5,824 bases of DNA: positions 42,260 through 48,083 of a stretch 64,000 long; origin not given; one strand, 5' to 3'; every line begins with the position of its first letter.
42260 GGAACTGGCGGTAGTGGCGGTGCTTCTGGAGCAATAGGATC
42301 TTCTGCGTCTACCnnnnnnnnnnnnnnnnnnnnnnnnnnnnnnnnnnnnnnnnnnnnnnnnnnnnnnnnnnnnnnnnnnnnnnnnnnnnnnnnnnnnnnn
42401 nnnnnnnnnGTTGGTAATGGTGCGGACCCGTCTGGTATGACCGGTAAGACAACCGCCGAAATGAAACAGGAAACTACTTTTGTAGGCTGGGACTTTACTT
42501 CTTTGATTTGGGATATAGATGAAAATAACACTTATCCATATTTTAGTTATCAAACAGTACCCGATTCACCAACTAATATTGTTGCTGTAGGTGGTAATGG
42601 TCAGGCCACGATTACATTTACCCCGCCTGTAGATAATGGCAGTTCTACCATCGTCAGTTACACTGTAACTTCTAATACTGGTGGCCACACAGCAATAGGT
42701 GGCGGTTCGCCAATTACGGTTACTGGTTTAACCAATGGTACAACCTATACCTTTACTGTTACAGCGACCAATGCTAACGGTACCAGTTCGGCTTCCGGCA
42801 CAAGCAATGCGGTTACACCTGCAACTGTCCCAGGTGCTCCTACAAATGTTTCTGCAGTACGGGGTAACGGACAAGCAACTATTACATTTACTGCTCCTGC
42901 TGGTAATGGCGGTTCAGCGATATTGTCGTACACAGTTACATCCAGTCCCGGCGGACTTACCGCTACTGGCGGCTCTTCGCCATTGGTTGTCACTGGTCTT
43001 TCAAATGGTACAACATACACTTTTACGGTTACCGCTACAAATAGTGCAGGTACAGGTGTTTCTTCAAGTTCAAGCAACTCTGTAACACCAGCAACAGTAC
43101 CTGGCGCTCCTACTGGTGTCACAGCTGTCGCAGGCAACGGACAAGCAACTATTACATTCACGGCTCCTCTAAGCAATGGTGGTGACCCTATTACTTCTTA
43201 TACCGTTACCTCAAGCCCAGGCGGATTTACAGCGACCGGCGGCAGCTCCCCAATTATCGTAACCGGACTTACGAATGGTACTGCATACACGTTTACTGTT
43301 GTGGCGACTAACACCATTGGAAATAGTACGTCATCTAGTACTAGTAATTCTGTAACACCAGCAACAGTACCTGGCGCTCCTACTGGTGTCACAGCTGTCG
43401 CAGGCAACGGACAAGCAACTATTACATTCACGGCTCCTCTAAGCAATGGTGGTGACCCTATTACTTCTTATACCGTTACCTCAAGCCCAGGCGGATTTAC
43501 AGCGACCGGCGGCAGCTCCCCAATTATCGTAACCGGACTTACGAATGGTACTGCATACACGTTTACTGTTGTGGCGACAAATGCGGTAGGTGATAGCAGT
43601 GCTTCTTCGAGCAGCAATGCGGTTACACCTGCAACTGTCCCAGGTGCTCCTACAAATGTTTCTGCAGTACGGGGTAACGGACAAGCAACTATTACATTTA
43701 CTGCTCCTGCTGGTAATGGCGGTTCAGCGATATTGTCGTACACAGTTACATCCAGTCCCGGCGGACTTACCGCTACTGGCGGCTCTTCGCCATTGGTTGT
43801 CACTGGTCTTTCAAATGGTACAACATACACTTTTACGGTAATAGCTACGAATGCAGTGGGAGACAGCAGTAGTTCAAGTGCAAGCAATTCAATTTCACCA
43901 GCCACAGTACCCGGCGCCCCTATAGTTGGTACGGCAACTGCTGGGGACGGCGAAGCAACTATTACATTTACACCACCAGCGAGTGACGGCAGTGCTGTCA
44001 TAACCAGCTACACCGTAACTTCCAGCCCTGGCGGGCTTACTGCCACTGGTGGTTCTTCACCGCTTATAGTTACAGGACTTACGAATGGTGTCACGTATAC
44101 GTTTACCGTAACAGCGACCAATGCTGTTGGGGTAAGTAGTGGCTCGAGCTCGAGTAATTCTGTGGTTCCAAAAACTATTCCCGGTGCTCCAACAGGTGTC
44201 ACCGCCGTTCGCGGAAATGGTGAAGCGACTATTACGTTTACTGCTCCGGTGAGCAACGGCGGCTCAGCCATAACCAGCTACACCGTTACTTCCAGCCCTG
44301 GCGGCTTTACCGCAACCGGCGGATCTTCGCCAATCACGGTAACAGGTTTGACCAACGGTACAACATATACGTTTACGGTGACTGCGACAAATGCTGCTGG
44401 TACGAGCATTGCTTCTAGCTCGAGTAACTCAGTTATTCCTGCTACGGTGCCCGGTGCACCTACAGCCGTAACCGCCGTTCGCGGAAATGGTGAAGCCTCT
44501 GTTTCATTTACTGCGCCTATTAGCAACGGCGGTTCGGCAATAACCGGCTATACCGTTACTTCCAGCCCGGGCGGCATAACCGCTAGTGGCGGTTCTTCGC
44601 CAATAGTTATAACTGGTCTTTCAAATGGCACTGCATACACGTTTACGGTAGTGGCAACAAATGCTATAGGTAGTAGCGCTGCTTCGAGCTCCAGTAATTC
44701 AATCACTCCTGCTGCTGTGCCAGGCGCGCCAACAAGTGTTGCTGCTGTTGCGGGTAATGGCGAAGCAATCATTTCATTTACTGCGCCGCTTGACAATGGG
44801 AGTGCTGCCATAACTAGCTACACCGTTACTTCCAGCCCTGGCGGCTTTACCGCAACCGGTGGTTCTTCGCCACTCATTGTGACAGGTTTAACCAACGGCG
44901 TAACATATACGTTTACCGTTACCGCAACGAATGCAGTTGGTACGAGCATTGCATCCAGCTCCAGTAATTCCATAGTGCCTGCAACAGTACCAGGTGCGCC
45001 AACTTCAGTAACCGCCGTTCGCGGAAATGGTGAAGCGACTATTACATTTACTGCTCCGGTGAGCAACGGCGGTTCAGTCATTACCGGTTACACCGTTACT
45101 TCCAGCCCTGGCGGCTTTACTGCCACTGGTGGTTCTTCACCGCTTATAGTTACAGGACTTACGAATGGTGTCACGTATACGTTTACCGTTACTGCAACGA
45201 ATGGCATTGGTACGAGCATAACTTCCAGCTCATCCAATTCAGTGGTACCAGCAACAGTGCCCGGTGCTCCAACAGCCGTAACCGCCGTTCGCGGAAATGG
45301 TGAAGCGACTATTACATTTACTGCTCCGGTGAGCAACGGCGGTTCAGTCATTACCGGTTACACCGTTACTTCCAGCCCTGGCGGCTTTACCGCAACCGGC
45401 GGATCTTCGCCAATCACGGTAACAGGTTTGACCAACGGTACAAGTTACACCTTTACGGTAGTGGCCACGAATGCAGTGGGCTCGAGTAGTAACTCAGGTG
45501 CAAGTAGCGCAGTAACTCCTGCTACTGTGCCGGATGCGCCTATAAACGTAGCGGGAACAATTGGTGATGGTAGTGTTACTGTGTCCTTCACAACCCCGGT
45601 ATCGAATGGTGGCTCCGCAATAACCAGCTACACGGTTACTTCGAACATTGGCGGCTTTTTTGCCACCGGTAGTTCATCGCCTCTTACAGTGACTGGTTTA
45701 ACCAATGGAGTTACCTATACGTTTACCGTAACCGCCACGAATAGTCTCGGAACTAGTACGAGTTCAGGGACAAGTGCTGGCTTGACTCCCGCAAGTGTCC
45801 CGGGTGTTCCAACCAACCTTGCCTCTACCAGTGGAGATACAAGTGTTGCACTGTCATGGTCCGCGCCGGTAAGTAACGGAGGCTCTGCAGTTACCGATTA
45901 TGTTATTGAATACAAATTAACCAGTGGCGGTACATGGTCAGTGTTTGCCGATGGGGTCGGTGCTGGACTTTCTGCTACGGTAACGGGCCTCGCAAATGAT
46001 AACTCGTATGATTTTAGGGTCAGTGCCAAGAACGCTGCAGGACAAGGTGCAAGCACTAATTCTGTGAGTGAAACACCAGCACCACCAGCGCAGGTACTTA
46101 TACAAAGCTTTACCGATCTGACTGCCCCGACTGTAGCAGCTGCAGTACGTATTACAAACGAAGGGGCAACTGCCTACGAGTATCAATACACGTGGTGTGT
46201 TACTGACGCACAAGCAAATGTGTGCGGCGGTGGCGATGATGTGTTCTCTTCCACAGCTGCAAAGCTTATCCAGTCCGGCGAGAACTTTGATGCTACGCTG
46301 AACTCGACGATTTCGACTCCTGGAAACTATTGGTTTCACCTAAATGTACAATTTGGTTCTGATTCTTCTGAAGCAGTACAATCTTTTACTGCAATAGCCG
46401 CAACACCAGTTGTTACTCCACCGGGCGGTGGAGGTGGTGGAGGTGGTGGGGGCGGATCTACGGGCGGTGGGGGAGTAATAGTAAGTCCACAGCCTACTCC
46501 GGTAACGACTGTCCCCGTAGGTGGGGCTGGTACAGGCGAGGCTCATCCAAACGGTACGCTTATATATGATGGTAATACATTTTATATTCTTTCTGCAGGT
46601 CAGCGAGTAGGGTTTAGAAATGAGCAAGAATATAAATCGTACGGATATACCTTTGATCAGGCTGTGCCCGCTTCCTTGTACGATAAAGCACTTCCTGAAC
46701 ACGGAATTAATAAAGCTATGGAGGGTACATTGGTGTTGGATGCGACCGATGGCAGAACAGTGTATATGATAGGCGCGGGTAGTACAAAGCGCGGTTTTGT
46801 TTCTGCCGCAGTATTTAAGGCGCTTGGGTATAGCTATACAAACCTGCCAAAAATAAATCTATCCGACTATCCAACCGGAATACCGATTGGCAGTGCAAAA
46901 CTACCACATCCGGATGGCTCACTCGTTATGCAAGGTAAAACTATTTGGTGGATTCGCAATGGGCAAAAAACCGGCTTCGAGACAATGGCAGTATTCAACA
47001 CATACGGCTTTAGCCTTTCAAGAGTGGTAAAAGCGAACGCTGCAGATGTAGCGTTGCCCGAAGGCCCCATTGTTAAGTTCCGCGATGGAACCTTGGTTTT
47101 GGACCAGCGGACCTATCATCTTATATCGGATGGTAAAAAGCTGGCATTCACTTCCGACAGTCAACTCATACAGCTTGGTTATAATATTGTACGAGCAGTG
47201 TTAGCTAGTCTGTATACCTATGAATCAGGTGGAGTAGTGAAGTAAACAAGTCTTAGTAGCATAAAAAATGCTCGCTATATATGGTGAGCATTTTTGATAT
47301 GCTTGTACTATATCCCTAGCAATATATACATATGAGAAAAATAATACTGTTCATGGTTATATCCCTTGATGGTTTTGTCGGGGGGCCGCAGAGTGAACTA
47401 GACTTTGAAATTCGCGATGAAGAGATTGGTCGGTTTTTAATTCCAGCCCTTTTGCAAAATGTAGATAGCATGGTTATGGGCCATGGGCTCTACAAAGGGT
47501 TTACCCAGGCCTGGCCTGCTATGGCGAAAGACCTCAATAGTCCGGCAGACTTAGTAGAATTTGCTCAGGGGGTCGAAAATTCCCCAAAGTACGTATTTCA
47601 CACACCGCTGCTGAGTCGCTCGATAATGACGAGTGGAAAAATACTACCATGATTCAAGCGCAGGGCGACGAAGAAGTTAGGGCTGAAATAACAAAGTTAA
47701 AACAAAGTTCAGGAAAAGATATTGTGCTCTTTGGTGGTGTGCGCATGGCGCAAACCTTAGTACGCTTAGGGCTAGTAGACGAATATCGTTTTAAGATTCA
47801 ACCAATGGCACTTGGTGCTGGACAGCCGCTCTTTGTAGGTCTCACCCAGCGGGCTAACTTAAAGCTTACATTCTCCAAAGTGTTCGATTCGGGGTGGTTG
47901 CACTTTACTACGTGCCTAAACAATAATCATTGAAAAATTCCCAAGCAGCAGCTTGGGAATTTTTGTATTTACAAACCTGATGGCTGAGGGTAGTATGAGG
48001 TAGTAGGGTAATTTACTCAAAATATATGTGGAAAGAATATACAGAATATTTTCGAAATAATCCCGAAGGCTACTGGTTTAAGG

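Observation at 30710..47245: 5511-aa GLUG-repeat giant surface protein with poly-glycine spacers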

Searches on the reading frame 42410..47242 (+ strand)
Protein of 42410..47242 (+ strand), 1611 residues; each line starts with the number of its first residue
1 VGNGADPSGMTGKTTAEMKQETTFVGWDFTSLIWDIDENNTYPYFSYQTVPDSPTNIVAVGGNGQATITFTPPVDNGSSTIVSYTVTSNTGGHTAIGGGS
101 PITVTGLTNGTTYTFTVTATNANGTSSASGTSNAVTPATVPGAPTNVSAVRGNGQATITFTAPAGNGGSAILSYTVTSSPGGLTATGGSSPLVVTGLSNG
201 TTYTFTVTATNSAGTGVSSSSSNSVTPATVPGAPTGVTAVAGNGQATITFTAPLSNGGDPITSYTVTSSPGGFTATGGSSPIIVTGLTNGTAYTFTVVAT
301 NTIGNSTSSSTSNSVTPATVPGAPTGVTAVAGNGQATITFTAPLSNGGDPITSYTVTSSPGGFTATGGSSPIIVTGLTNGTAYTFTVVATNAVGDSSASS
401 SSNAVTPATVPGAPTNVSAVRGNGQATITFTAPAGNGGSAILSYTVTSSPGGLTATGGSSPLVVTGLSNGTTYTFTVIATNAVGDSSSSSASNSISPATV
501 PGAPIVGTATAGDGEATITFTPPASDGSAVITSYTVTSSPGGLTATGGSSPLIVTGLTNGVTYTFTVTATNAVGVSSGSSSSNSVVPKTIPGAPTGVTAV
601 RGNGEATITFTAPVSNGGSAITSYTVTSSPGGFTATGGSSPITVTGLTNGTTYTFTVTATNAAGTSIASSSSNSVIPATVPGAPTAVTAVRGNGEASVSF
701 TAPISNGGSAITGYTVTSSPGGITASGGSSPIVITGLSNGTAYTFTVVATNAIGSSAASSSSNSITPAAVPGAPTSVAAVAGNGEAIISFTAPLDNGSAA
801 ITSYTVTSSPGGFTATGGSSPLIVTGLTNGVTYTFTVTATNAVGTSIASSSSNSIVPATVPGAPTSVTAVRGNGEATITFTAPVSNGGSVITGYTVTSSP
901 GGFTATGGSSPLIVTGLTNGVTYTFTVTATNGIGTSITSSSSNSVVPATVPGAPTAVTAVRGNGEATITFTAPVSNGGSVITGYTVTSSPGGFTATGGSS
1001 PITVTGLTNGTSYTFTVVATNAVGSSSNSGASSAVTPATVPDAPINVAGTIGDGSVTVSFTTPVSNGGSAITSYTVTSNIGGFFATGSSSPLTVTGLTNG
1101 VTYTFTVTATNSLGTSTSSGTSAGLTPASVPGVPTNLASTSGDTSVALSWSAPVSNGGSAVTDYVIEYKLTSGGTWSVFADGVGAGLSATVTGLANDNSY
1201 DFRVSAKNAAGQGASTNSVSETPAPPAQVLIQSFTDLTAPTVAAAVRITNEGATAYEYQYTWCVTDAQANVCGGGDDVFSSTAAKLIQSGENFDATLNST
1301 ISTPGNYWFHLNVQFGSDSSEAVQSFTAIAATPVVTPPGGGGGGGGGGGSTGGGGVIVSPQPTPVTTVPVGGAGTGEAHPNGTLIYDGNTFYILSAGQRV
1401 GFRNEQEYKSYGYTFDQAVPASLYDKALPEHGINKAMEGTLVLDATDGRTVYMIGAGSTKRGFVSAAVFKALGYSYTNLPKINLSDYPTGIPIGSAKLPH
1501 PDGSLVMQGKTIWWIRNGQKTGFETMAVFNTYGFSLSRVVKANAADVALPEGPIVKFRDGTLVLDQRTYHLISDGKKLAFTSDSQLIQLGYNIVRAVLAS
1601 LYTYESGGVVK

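Call 5: search_protein_families(library=pfam, proteins=[window:42410-47242:+], max_evalue=0.01)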
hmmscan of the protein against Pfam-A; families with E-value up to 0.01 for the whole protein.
window:42410-47242:+ (1611 aa): 10 families
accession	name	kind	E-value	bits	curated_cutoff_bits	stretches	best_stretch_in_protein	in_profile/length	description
PF00041.27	fn3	-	5.7e-122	398.6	25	13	1134-1220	3-82/84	Fibronectin type III domain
PF25059.1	FN3_DSCAM-DSCAML_C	-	1.6e-46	157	39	1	1146-1216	6-74/89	DSCAM/DSCAML C-terminal Fn3-like domain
PF16656.11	Pur_ac_phosph_N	-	2.2e-20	73.5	30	1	1136-1209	5-83/93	Purple acid Phosphatase, N-terminal domain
PF16323.11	DUF4959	-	1.2e-18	67.8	32.9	0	43-129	11-99/106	Domain of unknown function (DUF4959)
PF11476.16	TgMIC1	-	1.3e-14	54.4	28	1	560-661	17-115/117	Toxoplasma gondii micronemal protein 1 TgMIC1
PF17425.8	Arylsulfotran_N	-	2.6e-10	40.7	24.2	0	55-128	13-79/88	Arylsulfotransferase Ig-like domain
PF13750.12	Big_3_3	-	2e-09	37.7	27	0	281-318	112-149/157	Bacterial Ig-like domain (group 3)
PF10179.15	NDNF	-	9.8e-09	35.8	27.3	0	99-130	88-121/127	Neuron-derived neurotrophic factor, first Fn(III) domain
PF14741.12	GH114_assoc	-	2.9e-08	34.4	22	0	62-162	24-115/126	N-terminal glycosyl-hydrolase-114-associated domain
PF18202.7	TQ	-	0.0002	22.2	23.8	0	102-169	29-90/127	T-Q ester bond containing domain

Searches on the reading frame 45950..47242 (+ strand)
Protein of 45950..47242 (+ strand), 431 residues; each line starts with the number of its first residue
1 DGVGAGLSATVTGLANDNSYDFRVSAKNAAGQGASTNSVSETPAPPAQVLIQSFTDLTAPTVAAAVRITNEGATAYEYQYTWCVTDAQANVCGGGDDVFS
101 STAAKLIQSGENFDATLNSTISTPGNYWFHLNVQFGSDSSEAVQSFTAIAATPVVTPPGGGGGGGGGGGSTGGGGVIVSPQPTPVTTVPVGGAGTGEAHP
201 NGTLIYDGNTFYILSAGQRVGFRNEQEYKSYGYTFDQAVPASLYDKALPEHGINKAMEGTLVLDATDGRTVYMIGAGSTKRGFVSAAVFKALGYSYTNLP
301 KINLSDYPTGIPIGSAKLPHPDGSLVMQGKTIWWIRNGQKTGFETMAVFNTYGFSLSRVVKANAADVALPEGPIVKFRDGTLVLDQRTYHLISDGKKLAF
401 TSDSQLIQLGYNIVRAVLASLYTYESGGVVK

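Call 7: search_protein_families(library=pfam, proteins=[window:46100-47242:+], max_evalue=10)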
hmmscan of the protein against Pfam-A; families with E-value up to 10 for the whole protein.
window:46100-47242:+ (381 aa): 1 family
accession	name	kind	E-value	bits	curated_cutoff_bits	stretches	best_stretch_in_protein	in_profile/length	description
PF07676.18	PD40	-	0.071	13.5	20.9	1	343-355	18-30/38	WD40-like Beta Propeller Repeat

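Call 24: find_homologous_proteins(query=window:45950-47242:+)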
Query window:45950-47242:+ (431 aa): 181 proteins with E <= 0.001 among 8000 candidates; the best 120 are listed.
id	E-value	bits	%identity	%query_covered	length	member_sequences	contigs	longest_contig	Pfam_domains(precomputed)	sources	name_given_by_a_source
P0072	1.2e-98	349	64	61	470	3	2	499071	-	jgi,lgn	jgi:hypothetical protein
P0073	1.3e-98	349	67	56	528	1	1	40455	-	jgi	jgi:hypothetical protein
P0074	4.8e-97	344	65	58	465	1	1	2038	-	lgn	-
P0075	7.0e-97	343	61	64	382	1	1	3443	-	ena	-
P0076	2.9e-96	341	65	54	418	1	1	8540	-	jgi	-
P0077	9.3e-95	336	62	54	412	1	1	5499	-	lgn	-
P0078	3.0e-94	334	62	54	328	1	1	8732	-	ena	-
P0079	5.6e-94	334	62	53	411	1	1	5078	-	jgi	jgi:hypothetical protein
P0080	1.4e-93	332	62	54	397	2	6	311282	-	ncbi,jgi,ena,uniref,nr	ncbi:MAG: hypothetical protein A3B10_03920 [Candidatus Doudnabacteria bacterium RIFCSPLOWO2_01_FULL_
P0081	1.6e-93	332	64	55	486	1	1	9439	-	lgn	-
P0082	3.1e-93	331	65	54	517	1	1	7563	PF13287.13,PF13290.14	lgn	-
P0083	7.5e-92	327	61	54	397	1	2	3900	-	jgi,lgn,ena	jgi:hypothetical protein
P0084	7.5e-92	326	58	65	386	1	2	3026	-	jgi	jgi:hypothetical protein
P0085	1.6e-91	325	63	53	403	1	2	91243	-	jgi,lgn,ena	jgi:hypothetical protein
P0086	2.4e-91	325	63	57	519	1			-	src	-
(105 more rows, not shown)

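Call 68: search_protein_families(library=pfam, proteins=[window:46070-47242:+], max_evalue=0.1)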
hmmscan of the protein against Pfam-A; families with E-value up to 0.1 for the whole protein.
window:46070-47242:+ (391 aa): 1 family
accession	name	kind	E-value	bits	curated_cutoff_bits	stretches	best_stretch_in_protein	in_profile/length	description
PF07676.18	PD40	-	0.076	13.4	20.9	0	353-365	18-30/38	WD40-like Beta Propeller Repeat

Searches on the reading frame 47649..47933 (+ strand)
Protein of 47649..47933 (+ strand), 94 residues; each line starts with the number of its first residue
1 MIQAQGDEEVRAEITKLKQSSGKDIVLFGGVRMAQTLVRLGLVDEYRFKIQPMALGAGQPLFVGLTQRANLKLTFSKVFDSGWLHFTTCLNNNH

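Call 18: search_protein_families(library=pfam, proteins=[window:47649-47933:+], max_evalue=0.001)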
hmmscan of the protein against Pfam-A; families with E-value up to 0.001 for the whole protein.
window:47649-47933:+ (94 aa): 1 family
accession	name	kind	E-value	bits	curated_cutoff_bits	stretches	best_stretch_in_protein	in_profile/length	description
PF01872.23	RibD_C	-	3.6e-12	47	24.1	1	12-83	122-195/197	RibD C-terminal domain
